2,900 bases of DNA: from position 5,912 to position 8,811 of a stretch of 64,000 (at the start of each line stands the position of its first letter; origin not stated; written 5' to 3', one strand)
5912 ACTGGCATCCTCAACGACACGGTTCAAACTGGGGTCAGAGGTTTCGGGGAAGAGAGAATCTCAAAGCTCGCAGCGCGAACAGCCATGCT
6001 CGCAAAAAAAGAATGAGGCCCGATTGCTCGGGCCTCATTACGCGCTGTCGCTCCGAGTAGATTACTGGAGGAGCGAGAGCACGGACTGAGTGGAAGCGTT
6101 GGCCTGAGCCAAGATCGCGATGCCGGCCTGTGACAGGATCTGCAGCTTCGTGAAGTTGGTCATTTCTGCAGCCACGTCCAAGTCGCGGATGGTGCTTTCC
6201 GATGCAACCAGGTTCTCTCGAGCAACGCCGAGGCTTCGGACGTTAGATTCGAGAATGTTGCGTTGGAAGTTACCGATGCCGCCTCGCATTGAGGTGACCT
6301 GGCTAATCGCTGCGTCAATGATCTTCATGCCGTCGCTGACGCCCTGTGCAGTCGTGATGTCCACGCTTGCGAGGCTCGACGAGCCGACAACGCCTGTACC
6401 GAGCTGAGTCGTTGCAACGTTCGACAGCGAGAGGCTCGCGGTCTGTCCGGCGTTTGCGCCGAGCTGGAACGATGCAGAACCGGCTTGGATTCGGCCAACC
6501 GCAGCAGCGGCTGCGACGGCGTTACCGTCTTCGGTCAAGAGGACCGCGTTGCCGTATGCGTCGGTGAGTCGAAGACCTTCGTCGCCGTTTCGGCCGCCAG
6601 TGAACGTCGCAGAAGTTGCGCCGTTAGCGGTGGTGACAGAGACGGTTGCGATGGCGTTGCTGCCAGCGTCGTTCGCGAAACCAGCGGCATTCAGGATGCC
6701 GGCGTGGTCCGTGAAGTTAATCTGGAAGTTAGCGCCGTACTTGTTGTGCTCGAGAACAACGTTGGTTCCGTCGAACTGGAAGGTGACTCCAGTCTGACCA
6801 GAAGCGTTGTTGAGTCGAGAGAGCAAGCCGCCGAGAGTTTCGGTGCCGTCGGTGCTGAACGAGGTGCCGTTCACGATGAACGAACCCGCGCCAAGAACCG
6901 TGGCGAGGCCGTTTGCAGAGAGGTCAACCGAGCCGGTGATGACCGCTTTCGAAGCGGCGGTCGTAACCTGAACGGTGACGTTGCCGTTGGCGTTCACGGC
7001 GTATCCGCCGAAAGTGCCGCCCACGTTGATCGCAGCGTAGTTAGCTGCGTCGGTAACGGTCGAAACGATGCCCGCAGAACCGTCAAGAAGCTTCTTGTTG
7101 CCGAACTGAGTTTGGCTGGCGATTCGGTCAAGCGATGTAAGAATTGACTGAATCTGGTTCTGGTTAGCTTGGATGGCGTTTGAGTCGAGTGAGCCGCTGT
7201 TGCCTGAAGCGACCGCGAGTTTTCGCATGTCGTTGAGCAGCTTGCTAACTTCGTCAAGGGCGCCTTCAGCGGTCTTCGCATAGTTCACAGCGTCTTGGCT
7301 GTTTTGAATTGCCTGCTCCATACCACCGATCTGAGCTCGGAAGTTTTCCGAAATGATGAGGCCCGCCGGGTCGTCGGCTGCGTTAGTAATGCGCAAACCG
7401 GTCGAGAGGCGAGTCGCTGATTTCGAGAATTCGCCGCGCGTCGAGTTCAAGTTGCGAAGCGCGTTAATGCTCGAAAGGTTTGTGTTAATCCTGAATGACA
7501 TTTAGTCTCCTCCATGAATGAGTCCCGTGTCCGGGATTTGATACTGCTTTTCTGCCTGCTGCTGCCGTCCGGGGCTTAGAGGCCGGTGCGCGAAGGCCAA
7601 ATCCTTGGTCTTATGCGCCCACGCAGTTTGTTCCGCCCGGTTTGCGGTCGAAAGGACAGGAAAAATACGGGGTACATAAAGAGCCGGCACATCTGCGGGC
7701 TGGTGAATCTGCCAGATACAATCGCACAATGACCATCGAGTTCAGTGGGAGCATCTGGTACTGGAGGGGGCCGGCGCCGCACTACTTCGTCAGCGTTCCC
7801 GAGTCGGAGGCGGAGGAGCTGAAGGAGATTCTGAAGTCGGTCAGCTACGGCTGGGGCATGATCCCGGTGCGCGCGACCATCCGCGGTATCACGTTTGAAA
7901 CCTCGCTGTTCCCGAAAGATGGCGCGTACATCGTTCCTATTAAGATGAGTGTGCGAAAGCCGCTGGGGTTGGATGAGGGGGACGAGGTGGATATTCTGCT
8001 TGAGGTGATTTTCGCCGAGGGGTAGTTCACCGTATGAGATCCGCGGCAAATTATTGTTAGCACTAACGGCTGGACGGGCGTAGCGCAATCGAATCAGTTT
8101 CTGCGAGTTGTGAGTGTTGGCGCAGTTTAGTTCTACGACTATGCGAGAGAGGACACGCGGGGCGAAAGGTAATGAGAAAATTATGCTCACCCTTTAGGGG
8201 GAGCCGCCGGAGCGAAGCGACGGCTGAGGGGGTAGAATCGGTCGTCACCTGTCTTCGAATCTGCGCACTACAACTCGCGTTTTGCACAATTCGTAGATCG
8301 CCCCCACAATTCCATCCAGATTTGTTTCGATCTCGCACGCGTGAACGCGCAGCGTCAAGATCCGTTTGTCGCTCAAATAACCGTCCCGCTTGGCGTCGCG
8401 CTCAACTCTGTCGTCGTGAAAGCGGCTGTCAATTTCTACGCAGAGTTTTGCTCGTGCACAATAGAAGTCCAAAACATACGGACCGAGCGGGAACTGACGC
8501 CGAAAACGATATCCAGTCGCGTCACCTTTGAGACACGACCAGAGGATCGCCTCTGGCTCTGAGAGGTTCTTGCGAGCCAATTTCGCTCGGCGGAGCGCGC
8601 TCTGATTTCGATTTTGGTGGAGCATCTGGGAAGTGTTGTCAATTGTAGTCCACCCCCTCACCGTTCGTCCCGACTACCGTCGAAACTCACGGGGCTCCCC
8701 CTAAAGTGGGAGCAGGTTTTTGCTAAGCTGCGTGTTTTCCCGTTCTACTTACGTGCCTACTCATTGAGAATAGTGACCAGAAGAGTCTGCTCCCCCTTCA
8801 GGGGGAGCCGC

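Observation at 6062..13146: Two about 80% identical flagellin genes in direct orientation flank a 4.2 kb repeat- and hairpin-saturated island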

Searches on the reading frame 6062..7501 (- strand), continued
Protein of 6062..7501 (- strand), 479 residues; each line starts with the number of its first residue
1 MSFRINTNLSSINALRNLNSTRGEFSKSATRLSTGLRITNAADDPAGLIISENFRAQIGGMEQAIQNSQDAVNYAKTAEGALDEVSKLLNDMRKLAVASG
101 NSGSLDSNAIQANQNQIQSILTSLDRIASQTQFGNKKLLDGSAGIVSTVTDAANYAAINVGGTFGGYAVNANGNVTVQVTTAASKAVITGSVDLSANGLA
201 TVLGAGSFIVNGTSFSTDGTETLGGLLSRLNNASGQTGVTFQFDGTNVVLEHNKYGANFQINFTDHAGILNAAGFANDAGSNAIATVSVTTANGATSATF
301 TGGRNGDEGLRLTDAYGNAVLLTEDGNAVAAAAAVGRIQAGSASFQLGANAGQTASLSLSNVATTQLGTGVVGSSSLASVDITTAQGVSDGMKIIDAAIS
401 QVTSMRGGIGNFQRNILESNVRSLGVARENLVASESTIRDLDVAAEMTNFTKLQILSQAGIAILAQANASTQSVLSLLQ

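Call 33: find_encoding_contigs(protein=P0001, flank=10000, max_places=3)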
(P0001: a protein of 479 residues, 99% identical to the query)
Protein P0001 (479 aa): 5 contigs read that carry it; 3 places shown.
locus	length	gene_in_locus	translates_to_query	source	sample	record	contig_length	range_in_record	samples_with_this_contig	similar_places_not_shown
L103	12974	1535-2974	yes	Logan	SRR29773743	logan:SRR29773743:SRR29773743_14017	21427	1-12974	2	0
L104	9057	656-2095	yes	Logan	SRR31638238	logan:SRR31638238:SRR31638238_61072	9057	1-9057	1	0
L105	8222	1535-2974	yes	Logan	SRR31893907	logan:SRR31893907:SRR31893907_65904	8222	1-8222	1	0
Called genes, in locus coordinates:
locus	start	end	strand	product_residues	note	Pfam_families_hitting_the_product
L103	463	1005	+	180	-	-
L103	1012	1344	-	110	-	PF08922:DUF1905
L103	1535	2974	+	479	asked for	PF00669:Flagellin_N, PF00700:Flagellin_C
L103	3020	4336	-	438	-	PF03747:ADP_ribosyl_GH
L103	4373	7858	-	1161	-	-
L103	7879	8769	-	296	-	-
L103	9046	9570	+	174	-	PF00466:Ribosomal_L10, PF27436:RL10_C (faint)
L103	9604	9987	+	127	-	PF16320:Ribosomal_L12_N, PF00542:Ribosomal_L12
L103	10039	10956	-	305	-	PF13495:Phage_int_SAM_4 (faint), PF02899:Phage_int_SAM_1, PF00589:Phage_integrase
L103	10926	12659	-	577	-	PF13231:PMT_2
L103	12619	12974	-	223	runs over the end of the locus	PF13487:HD_5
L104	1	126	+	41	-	?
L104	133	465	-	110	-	PF08922:DUF1905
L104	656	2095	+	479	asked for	PF00669:Flagellin_N, PF00700:Flagellin_C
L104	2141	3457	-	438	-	PF03747:ADP_ribosyl_GH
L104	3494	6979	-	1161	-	-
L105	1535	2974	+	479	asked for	PF00669:Flagellin_N, PF00700:Flagellin_C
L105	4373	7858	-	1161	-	-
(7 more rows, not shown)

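Call 40: search_protein_families(library=padloc, proteins=[L099:11520-12443:-, L100:7152-7973:-, L101:1694-3061:-, L103:463-1005:+], max_evalue=0.01)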
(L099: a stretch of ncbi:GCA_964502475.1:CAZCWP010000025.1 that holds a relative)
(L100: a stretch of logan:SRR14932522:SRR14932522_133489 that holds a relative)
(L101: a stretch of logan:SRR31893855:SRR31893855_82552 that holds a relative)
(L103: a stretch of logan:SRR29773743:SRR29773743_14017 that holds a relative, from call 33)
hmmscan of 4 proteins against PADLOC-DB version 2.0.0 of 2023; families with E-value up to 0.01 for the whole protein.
L099:11520-12443:- (307 aa): 0 families

L100:7152-7973:- (273 aa): 2 families
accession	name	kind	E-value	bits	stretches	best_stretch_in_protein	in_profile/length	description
PDLC04997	PDC-S32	-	3.4e-48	162.8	1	1-268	7-278/285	-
PDLC04996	PDC-S32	-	2.6e-35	120.4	1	2-268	3-273/280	-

L101:1694-3061:- (455 aa): 0 families

L103:463-1005:+ (180 aa): 0 families

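Call 41: search_protein_families(library=pfam, proteins=[L099:11520-12443:-, L100:7152-7973:-, L101:1694-3061:-, L101:3063-4922:-, L103:463-1005:+, L100:909-2186:-], max_evalue=0.01)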
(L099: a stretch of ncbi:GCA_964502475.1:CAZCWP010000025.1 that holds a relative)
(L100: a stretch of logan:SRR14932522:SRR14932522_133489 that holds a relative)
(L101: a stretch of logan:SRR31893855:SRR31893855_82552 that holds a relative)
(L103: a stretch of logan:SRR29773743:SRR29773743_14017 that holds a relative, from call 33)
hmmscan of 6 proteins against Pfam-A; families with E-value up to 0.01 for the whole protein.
L099:11520-12443:- (307 aa): 2 families
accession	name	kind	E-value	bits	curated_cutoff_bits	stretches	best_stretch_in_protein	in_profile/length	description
PF16289.11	PIN_12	-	4e-15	57.1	32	1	14-172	33-172/172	PIN domain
PF18476.7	PIN_8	-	2.2e-07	31.5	26.1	1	5-170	23-208/227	PIN like domain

L100:7152-7973:- (273 aa): 1 family
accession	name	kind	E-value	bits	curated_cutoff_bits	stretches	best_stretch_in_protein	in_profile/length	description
PF18863.6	AbiJ_NTD4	-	6.4e-19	69.3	34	1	3-151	2-151/152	AbiJ N-terminal domain 4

L101:1694-3061:- (455 aa): 1 family
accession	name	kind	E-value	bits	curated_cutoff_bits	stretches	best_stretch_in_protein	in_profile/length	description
PF05226.16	CHASE2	-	1.2e-18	68.1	26.3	1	19-362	4-250/257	CHASE2 domain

L101:3063-4922:- (619 aa): 1 family
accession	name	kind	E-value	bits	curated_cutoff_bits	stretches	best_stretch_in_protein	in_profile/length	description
PF00656.27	Peptidase_C14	-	4e-07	30.4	21.4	1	367-571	3-195/233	Caspase domain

L103:463-1005:+ (180 aa): 0 families

L100:909-2186:- (425 aa): 3 families
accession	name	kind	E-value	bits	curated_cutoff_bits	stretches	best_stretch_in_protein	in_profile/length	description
PF00589.27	Phage_integrase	-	6.2e-18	65.6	27.1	1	213-406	4-168/172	Phage integrase family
PF12491.13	ApoB100_C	-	0.00018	21.8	27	1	95-128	11-44/57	Apolipoprotein B100 C terminal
PF22022.2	Phage_int_M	-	0.003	18.2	27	0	142-199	36-93/96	Phage integrase central domain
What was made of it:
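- On Core-gene-flanked accessory/defence hotspot: The window's own cargo has no hit apart from weak nuclease matches for DUF559 (calls 40, 41).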

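Call 62: search_protein_families(library=ncbifam, proteins=[window:6062-7501:-], max_evalue=0.01)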
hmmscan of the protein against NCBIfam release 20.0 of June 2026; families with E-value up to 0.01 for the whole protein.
window:6062-7501:- (479 aa): 29 families (the best 25 are shown)
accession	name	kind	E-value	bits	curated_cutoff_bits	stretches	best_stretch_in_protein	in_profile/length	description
NF009446.0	PRK12804.1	subfamily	9.2e-56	189.5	352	2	4-187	2-177/301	flagellin Hag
NF009448.0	PRK12806.1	equivalog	5.7e-54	183.7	531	1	3-479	3-474/475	flagellin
NF006467.0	PRK08869.1-2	subfamily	2.7e-53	181.5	443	2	2-297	2-301/400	flagellin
NF009444.0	PRK12802.1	equivalog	4e-53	180.8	332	2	1-188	1-192/282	flagellin domain-containing protein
NF006468.0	PRK08869.1-3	subfamily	5.7e-51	173.7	436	2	1-149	1-148/378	polar flagellin E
NF006466.0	PRK08869.1-1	subfamily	3.8e-49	168.2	426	2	1-161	1-160/377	flagellin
NF005294.0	PRK06819.1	subfamily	1.4e-44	153.2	387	1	4-479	4-376/376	FliC/FljB family flagellin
NF006469.0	PRK08869.1-4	equivalog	2.2e-43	149.1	627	2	1-159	1-158/377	flagellin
NF005953.0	PRK08026.1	subfamily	8.4e-41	141.1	619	2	3-139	3-138/548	FliC/FljB family flagellin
NF038071.1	lat_flg_LafA_2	exception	5.4e-40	137.5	365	2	1-150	1-149/284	lateral flagellin LafA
NF010115.0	PRK13588.1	subfamily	1e-39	136.9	503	2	1-245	1-246/514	flagellin B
NF006264.0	PRK08411.1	subfamily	1.5e-39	136.2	729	2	1-294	1-288/572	flagellin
NF006470.0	PRK08869.1-5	equivalog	4.4e-39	134.8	423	2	5-297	4-271/388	flagellin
NF009449.0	PRK12807.1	subfamily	2.9e-38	132.1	347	2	4-232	2-227/287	flagellin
NF010116.0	PRK13589.1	subfamily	3.3e-37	128.4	983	2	1-375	1-360/576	flagellin A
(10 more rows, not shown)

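Call 65: find_encoding_contigs(protein=P0011, flank=10000, max_places=3)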
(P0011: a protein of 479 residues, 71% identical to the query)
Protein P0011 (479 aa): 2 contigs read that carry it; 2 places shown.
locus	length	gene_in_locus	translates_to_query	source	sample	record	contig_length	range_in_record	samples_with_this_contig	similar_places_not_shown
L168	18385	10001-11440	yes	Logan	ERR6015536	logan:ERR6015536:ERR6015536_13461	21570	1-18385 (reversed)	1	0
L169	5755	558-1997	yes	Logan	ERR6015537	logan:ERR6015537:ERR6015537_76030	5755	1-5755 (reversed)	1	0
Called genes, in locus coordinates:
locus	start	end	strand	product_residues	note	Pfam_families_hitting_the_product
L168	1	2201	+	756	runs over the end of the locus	PF02465:FliD_N, PF07196:Flagellin_IN (weak), PF07195:FliD_C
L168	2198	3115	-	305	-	-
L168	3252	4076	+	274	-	-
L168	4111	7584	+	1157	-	-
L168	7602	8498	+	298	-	-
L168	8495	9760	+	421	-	PF03747:ADP_ribosyl_GH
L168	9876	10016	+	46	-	-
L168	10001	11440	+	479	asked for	PF00669:Flagellin_N, PF00700:Flagellin_C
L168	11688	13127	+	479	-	PF00669:Flagellin_N, PF00700:Flagellin_C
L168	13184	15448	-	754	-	PF01804:Penicil_amidase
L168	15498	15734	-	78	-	-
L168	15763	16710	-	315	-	PF08331:QueG_DUF1730, PF13237:Fer4_10 (faint), PF12838:Fer4_7, PF13484:Fer4_16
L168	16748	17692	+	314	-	PF00480:ROK, PF01869:BcrAD_BadFG (weak)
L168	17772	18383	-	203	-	?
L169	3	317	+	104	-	?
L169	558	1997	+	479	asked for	PF00669:Flagellin_N, PF00700:Flagellin_C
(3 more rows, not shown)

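Call 66: find_encoding_contigs(protein=P0027, flank=10000, max_places=3)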
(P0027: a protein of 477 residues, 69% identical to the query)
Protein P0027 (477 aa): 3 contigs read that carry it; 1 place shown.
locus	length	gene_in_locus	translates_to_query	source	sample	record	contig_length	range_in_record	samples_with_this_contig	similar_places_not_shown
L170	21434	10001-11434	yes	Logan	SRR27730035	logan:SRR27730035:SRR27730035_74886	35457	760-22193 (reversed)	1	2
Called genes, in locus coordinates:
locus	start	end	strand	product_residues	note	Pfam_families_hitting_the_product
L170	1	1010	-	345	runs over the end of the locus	PF01118:Semialdhyde_dh, PF02774:Semialdhyde_dhC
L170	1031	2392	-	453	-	PF00072:Response_reg, PF23198:PDE8A_N (faint), PF00989:PAS (faint), PF08448:PAS_4, PF00990:GGDEF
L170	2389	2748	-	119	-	PF01627:Hpt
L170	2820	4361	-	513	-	PF00171:Aldedh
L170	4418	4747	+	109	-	-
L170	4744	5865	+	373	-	PF00291:PALP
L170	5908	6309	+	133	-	-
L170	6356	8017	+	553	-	-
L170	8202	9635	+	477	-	PF00669:Flagellin_N, PF00700:Flagellin_C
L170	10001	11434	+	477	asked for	PF00669:Flagellin_N, PF00700:Flagellin_C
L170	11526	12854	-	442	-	PF03747:ADP_ribosyl_GH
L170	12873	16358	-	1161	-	-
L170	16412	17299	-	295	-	-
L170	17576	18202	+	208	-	PF00466:Ribosomal_L10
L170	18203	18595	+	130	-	PF16320:Ribosomal_L12_N, PF00542:Ribosomal_L12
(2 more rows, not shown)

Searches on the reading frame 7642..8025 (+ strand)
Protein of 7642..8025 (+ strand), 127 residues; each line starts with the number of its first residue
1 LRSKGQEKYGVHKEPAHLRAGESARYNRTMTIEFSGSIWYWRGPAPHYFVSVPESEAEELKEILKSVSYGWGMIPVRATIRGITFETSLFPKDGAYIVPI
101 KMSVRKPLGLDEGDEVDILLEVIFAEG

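Call 7: search_protein_families(library=pfam, proteins=[window:7642-8025:+], max_evalue=0.01)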
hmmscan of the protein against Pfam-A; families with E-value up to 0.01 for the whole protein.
window:7642-8025:+ (127 aa): 1 family
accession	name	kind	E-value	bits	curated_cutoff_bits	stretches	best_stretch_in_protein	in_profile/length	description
PF08922.17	DUF1905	-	2.1e-24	85.9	24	1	34-118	1-79/81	Domain of unknown function (DUF1905)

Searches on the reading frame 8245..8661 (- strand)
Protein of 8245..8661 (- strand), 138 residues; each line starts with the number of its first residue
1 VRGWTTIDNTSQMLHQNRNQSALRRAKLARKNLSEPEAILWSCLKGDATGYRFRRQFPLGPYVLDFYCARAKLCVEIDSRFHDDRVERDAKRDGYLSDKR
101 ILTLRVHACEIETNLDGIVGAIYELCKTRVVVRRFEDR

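Call 7: search_protein_families(library=pfam, proteins=[window:8245-8661:-], max_evalue=0.01)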
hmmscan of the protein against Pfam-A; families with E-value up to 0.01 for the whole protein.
window:8245-8661:- (138 aa): 1 family
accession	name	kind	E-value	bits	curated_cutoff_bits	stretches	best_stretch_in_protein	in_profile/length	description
PF04480.18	DUF559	-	2.5e-23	82.5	20.6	1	24-126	5-108/109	Protein of unknown function (DUF559)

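Call 40: search_protein_families(library=padloc, proteins=[window:8245-8661:-], max_evalue=0.01)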
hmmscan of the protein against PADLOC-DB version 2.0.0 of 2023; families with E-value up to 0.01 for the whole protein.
window:8245-8661:- (138 aa): 2 families
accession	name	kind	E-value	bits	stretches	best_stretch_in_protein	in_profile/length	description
PDLC02868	DpdF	-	0.00044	16.1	1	64-111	84-133/1078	DpdF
PDLC03210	mREase_II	-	0.0022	15.3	1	62-125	53-118/294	Type II methyl-directed restriction enzyme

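Call 49: find_homologous_proteins(query=window:8245-8661:-, max_evalue=1e-20)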
Query window:8245-8661:- (138 aa): 2 proteins with E <= 1e-20 among 20 candidates.
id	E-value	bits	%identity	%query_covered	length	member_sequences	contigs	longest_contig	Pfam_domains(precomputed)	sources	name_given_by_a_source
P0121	2.8e-79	282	100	91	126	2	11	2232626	PF04480.19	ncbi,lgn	ncbi:MAG: DUF559 domain-containing protein [Fimbriimonadales bacterium]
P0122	8.8e-55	202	73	90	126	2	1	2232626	PF04480.19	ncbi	ncbi:MAG: DUF559 domain-containing protein [Fimbriimonadales bacterium]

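Call 50: find_encoding_contigs(protein=P0122, flank=6000, max_places=3)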
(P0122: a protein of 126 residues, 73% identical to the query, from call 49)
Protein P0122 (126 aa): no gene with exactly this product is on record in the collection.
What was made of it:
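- Tried and rejected: Only one paralogue was found (P0122, 73% identical, same 2.23 Mb contig), and its DNA could not be retrieved (calls 49, 50).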

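Call 51: find_encoding_contigs(protein=P0121, flank=10000, max_places=10)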
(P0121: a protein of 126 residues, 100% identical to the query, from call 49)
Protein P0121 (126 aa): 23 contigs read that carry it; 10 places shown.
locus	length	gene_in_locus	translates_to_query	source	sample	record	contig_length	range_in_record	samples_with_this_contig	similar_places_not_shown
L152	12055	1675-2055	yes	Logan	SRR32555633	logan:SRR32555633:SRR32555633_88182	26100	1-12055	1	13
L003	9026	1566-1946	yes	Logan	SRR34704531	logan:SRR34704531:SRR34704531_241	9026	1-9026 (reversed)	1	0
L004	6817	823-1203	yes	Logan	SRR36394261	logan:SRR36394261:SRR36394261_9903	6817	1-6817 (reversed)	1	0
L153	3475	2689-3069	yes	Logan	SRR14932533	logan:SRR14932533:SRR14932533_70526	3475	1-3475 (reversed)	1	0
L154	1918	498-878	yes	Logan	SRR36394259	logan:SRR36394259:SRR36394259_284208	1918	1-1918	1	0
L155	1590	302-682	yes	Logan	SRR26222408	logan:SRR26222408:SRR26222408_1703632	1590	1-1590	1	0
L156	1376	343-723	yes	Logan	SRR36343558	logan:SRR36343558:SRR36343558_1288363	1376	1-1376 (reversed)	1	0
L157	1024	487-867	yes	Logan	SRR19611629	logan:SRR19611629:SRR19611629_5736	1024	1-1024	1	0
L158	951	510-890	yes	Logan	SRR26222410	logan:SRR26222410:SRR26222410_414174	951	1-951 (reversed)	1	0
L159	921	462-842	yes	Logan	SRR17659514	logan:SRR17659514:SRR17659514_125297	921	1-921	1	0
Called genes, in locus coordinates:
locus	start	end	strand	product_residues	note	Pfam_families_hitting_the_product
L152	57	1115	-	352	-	PF07719:TPR_2 (faint), PF13371:TPR_9 (faint), PF13428:TPR_14 (faint), PF13432:TPR_16 (faint), PF03704:BTAD (faint), PF23914:TPR_CcmH_CycH (faint), PF13414:TPR_11 (faint), PF14559:TPR_19 (weak), +3 more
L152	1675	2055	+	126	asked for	PF04480:DUF559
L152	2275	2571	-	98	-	PF08922:DUF1905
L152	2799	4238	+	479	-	PF00669:Flagellin_N, PF00700:Flagellin_C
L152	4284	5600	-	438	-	PF03747:ADP_ribosyl_GH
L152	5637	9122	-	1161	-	-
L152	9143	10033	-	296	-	-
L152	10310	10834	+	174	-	PF00466:Ribosomal_L10, PF27436:RL10_C (faint)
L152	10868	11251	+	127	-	PF16320:Ribosomal_L12_N, PF00542:Ribosomal_L12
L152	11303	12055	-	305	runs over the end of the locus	PF13495:Phage_int_SAM_4 (faint), PF02899:Phage_int_SAM_1, PF00589:Phage_integrase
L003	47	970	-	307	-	PF16289:PIN_12, PF18476:PIN_8 (weak)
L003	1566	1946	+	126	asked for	PF04480:DUF559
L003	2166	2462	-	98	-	PF08922:DUF1905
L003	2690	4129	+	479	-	PF00669:Flagellin_N, PF00700:Flagellin_C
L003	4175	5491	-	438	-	PF03747:ADP_ribosyl_GH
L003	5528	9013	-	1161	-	-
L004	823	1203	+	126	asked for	PF04480:DUF559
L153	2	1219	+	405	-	?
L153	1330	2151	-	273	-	PF18863:AbiJ_NTD4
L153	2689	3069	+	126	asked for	PF04480:DUF559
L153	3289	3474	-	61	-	?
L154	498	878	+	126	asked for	PF04480:DUF559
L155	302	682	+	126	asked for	PF04480:DUF559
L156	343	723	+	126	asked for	PF04480:DUF559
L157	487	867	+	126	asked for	PF04480:DUF559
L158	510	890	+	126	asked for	PF04480:DUF559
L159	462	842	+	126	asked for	PF04480:DUF559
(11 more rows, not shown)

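Call 62: search_protein_families(library=ncbifam, proteins=[window:8245-8661:-], max_evalue=0.01)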
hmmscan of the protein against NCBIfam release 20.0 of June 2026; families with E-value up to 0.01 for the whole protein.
window:8245-8661:- (138 aa): 1 family
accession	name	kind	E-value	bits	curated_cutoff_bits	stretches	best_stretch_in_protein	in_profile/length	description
NF007294.0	PRK09767.1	equivalog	3.5e-16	59.3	218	1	26-124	9-108/117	DUF559 domain-containing protein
